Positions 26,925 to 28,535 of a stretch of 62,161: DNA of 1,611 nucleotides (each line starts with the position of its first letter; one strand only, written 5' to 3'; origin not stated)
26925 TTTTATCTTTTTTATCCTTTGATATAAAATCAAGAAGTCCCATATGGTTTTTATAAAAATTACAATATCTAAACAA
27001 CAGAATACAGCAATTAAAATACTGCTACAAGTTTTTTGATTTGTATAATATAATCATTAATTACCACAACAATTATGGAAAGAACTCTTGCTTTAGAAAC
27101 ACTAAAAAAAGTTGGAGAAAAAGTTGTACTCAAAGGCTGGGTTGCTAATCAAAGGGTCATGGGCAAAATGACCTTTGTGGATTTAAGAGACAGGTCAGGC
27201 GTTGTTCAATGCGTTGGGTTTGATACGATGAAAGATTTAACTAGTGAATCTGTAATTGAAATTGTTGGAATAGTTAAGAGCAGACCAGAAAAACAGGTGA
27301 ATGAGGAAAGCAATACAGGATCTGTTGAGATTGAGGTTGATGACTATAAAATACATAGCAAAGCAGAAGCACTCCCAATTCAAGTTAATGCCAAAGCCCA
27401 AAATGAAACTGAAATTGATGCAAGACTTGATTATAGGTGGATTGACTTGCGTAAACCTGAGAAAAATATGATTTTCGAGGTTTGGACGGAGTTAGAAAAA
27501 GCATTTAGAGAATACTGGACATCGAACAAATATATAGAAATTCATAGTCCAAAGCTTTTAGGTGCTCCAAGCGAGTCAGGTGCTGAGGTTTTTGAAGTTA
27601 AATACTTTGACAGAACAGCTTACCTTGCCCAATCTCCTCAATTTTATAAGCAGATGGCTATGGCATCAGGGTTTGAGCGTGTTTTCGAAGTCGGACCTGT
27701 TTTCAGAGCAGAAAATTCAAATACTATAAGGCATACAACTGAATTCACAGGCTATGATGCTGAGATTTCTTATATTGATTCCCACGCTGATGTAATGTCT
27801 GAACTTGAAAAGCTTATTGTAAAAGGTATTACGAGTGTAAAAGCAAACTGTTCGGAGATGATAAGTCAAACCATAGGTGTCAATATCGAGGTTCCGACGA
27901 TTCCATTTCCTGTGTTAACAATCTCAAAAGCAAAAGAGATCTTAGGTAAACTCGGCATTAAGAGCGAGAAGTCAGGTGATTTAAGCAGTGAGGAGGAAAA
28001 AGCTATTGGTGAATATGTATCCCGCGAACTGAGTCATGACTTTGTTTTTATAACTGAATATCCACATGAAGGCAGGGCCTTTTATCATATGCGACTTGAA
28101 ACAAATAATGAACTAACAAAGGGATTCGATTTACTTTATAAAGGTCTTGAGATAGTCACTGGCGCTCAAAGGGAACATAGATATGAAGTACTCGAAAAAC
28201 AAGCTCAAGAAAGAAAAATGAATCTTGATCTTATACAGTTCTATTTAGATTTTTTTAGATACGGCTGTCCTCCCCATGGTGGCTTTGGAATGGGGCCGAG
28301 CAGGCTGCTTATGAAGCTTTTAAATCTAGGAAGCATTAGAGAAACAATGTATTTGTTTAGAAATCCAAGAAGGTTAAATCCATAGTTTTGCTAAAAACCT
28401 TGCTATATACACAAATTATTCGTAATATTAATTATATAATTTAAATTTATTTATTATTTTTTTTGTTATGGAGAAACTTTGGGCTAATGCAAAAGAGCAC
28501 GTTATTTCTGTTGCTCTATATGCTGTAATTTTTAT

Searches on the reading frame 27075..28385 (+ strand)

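Call 15: search_protein_families(library=pfam, proteins=[window:27075-28385:+], max_evalue=0.001)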
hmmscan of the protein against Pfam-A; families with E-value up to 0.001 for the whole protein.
window:27075-28385:+ (436 aa): 2 families
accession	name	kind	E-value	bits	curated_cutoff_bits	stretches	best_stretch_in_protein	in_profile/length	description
PF00152.25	tRNA-synt_2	-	1.1e-76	258.4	25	1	115-426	3-303/308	tRNA synthetases class II (D, K and N)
PF01336.31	tRNA_anti-codon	-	7e-14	52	27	1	17-93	1-74/75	OB-fold nucleic acid binding domain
